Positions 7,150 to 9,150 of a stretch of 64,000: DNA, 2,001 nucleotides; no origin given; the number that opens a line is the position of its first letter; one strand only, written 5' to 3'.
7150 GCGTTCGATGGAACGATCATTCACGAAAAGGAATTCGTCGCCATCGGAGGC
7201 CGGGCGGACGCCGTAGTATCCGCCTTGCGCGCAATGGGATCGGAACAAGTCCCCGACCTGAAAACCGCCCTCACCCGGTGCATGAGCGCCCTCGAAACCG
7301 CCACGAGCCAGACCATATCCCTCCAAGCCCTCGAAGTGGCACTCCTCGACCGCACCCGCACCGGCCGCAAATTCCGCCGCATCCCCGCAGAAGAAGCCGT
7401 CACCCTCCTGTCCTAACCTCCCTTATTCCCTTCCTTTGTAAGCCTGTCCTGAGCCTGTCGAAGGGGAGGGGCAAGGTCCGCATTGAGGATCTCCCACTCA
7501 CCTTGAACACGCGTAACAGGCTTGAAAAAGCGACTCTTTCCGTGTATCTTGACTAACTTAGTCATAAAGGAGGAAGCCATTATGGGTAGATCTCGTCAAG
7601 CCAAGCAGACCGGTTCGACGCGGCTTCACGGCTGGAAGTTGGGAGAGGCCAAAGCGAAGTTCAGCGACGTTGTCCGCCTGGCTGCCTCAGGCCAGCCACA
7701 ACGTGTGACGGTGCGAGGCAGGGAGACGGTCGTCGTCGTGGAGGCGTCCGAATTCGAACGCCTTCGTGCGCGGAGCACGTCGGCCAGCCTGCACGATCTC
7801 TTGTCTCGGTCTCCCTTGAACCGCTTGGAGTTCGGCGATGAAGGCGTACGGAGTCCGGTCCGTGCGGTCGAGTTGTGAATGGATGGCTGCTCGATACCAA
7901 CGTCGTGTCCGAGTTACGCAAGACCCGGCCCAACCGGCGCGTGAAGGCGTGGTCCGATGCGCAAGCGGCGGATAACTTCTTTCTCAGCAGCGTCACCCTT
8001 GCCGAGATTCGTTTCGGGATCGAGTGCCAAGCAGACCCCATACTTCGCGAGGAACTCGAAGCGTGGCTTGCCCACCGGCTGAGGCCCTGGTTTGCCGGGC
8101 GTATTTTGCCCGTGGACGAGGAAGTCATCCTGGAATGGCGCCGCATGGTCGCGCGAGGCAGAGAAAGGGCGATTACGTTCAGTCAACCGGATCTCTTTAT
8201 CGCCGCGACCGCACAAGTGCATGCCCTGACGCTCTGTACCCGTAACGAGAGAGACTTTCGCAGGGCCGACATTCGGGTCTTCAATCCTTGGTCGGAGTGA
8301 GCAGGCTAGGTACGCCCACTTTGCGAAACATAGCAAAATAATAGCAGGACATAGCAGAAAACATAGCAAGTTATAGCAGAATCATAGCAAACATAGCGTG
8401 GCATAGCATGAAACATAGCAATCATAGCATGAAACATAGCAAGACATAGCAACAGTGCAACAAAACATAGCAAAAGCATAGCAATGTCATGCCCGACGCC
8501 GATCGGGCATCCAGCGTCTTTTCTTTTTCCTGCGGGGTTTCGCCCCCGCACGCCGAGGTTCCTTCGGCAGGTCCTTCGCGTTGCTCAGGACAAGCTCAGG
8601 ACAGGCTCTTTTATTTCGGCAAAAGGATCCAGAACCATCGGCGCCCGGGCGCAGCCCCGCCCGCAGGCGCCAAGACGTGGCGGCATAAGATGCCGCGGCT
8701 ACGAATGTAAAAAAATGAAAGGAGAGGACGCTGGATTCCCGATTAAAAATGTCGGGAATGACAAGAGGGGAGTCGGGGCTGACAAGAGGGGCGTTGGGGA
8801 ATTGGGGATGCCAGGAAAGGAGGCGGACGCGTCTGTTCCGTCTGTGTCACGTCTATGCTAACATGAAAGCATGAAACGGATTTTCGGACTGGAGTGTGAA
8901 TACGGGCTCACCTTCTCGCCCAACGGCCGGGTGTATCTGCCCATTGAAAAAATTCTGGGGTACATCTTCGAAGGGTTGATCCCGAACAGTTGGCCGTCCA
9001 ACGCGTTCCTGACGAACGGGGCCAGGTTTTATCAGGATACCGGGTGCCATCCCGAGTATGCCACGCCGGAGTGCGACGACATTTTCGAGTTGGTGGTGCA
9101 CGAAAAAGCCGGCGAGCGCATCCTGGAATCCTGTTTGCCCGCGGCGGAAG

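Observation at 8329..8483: Helically phased array of 15 (C)ATAGCA heptamers downstream of vapC, inside the Pup-proteasome locus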

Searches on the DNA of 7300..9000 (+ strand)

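Call 6: search_rna_families(source=window, start=7300, end=9000, threshold=evalue, max_evalue=10)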
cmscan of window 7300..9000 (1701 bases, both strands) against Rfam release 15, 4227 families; matches with E-value up to 10: 4.
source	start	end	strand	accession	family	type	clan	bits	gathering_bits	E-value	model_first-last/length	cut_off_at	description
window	7518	7603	+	RF00611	SNORD111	Gene; snRNA; snoRNA; CD-box;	-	17.7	46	9.1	1-89/89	no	Small nucleolar RNA SNORD111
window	7808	7822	-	RF01792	eiav_FSE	Cis-reg; frameshift_element;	-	14.4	40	2.7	3-17/35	no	ribosomal frameshift site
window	7300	7328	-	RF00075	MIR166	Gene; miRNA;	-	14.2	60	6.9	1-29/111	3'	mir-166 microRNA precursor family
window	8515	8594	+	RF02219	ZNRD1-AS1_2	Gene; lncRNA;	-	12.3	60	6.8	1-76/76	no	ZNRD1 antisense RNA 1 conserved region 2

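Call 67: search_dna_similar(query=window:8305-8490:+, collection=plasmids, mode=distant, max_evalue=0.01, max_rows=15)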
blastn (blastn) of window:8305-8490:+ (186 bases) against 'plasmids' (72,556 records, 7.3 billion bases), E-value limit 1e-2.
No match.

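Call 68: search_dna_similar(query=window:8305-8490:+, collection=phages, mode=distant, max_evalue=0.01, max_rows=15)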
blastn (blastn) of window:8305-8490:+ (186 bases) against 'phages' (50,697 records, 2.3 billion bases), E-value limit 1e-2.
No match.
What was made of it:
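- There is no hit in PLSDB or phage collections (calls 67, 68), although BLAST's low-complexity filter is a caveat.
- Tried and rejected: PLSDB and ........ gave no hit (calls 67, 68).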

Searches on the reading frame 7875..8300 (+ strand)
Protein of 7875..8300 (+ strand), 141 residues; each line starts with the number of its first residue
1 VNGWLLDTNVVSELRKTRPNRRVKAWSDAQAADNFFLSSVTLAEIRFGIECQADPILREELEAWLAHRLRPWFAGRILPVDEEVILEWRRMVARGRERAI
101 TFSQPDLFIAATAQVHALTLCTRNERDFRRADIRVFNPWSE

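Call 10: find_encoding_contigs(protein=window:7875-8300:+, flank=10000, max_places=10)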
Protein window:7875-8300:+ (141 aa): 4 contigs read that carry it; 2 places shown.
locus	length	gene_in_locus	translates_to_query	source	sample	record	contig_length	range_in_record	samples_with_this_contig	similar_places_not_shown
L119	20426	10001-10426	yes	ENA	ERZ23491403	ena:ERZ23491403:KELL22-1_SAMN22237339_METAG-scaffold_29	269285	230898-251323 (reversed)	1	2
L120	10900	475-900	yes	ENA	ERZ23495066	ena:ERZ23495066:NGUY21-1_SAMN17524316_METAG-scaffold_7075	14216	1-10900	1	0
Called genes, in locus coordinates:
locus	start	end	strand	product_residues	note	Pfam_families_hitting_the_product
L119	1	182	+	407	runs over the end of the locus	PF01551:Peptidase_M23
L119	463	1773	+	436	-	PF22694:CtpB_N-like, PF00595:PDZ, PF13180:PDZ_2, PF17820:PDZ_6, PF03572:Peptidase_S41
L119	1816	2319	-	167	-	PF14716:HHH_8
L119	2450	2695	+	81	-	PF02597:ThiS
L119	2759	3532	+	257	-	PF05690:ThiG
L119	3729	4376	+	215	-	PF02581:TMP-TENI, PF03060:NMO (weak)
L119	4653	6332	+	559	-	PF17758:Prot_ATP_ID_OB_N, PF16450:Prot_ATP_ID_OB_C, PF07724:AAA_2 (faint), PF00004:AAA, PF13191:AAA_16 (weak)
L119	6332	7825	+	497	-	PF03136:Pup_ligase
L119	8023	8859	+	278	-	PF00227:Proteasome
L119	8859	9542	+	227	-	PF00227:Proteasome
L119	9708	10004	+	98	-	PF02604:PhdYeFM_antitox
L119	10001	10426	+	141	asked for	PF01850:PIN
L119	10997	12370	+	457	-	PF03136:Pup_ligase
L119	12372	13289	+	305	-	PF01551:Peptidase_M23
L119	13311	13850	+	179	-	PF18306:LDcluster4, PF03641:Lysine_decarbox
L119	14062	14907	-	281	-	-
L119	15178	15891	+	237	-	-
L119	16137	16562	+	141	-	PF22091:DUF6941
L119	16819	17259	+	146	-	PF00011:HSP20, PF17886:ArsA_HSP20 (weak)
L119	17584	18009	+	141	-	PF00472:RF-1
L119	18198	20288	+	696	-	PF02897:Peptidase_S9_N, PF00326:Peptidase_S9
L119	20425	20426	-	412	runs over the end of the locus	PF04542:Sigma70_r2, PF04539:Sigma70_r3, PF04545:Sigma70_r4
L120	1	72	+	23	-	?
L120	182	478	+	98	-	PF02604:PhdYeFM_antitox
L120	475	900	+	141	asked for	PF01850:PIN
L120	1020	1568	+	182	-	-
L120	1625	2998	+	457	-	PF03136:Pup_ligase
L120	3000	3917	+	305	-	PF01551:Peptidase_M23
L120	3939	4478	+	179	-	PF18306:LDcluster4, PF03641:Lysine_decarbox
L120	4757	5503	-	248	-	-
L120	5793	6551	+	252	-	PF02517:Rce1-like (weak)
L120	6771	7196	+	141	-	PF22091:DUF6941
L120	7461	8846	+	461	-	PF09995:MPAB_Lcp_cat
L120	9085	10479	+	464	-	PF01266:DAO (weak), PF01593:Amino_oxidase, PF01946:Thi4 (weak), PF13450:NAD_binding_8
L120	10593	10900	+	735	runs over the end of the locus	PF03176:MMPL, PF02460:Patched (weak), PF12349:Sterol-sensing, PF03176:MMPL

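Call 51: find_homologous_proteins(query=window:7875-8300:+, max_evalue=1e-20)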
Query window:7875-8300:+ (141 aa): 5291 proteins with E <= 1e-20 among 8000 candidates; the best 120 are listed.
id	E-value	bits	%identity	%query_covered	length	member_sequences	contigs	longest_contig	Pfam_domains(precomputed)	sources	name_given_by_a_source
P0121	3.8e-81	288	91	99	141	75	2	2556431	PF01850.28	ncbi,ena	-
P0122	4.1e-80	285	89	100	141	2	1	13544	PF01850.28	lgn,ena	-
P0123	8.5e-80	284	89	100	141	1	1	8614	PF01850.28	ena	-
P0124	1.6e-79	283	89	99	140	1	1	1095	PF01850.28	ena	-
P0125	2.1e-79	282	89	100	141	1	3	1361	PF01850.28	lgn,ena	-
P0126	7.8e-79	280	88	100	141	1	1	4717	PF01850.28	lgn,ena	-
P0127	3.7e-76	272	87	99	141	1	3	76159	PF01850.28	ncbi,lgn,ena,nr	ncbi:MAG: type II toxin-antitoxin system VapC family toxin [Nitrospira sp.]|nr:type II toxin-antitox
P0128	5.1e-76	271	89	99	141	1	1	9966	PF01850.28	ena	-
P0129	5.8e-76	271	86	100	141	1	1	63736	PF01850.28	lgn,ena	-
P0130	8.7e-75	267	86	99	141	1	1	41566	PF01850.28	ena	-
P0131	2.1e-74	266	86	99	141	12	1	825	PF01850.28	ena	-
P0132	2.6e-74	266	84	99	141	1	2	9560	PF01850.28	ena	-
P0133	3.4e-74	265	83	99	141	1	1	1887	PF01850.28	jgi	-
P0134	3.8e-74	265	84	99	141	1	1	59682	PF01850.28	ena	-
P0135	5.9e-74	265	84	99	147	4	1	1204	PF01850.28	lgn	-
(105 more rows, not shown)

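Call 52: find_encoding_contigs(protein=P0121, flank=2500, max_places=3)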
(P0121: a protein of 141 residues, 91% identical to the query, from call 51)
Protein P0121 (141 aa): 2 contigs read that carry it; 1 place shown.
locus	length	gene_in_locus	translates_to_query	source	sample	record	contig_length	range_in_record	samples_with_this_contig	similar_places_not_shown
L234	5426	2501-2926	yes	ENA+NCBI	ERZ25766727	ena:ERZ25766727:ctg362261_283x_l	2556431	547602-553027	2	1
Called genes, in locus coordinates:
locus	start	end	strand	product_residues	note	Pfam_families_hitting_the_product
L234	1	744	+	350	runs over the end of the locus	PF01738:DLH, PF12146:Hydrolase_4 (faint), PF00326:Peptidase_S9 (faint), PF02230:Abhydrolase_2 (weak)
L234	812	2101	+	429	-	PF00999:Na_H_Exchanger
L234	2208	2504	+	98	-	PF02604:PhdYeFM_antitox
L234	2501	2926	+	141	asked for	PF01850:PIN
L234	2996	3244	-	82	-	-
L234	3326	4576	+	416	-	PF13506:Glyco_transf_21, PF13641:Glyco_tranf_2_3, PF00535:Glycos_transf_2, PF10111:Glyco_tranf_2_2 (weak)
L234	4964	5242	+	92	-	-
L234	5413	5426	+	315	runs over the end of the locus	PF00005:ABC_tran, PF13304:AAA_21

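Call 53: find_encoding_contigs(protein=P0127, flank=2500, max_places=3)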
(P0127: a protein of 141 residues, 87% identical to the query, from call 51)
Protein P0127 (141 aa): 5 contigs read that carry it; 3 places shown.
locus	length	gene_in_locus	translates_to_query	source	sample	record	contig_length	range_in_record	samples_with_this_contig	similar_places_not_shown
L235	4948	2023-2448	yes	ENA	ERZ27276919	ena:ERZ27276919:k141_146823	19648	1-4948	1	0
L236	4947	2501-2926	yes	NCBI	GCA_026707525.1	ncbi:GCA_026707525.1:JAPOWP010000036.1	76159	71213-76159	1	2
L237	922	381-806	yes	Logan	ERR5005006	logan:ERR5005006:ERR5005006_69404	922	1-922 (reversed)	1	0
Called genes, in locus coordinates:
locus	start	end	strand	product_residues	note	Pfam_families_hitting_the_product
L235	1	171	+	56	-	?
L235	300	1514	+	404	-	PF00909:Ammonium_transp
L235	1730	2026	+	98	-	PF02604:PhdYeFM_antitox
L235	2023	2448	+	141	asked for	PF01850:PIN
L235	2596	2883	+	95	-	PF01381:HTH_3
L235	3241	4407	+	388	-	PF13506:Glyco_transf_21, PF13641:Glyco_tranf_2_3, PF00535:Glycos_transf_2, PF10111:Glyco_tranf_2_2 (weak)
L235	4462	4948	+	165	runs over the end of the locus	-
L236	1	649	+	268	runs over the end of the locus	PF02678:Pirin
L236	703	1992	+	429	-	PF00909:Ammonium_transp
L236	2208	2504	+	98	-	PF02604:PhdYeFM_antitox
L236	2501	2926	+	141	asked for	PF01850:PIN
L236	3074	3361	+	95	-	PF01381:HTH_3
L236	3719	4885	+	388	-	PF13506:Glyco_transf_21, PF13641:Glyco_tranf_2_3, PF00535:Glycos_transf_2, PF10111:Glyco_tranf_2_2 (weak)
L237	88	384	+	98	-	PF02604:PhdYeFM_antitox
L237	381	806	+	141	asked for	PF01850:PIN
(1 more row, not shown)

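Call 54: find_encoding_contigs(protein=P0122, flank=2500, max_places=3)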
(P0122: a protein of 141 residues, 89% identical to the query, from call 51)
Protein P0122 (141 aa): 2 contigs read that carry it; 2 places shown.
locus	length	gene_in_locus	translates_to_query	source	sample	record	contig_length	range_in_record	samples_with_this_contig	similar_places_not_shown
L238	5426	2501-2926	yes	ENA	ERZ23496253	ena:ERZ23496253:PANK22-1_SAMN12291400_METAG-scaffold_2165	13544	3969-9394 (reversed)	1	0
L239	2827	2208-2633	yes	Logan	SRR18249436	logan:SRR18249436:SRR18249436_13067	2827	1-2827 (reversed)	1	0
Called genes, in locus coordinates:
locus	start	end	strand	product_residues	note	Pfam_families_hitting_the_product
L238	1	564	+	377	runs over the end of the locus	PF09617:Cas_GSU0053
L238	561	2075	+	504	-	-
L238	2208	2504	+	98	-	PF02604:PhdYeFM_antitox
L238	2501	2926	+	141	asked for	PF01850:PIN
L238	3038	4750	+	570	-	PF01930:Cas_Cas4, PF01867:Cas_Cas1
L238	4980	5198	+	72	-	PF09827:CRISPR_Cas2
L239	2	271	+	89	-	?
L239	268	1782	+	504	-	-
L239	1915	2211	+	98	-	PF02604:PhdYeFM_antitox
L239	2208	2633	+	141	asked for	PF01850:PIN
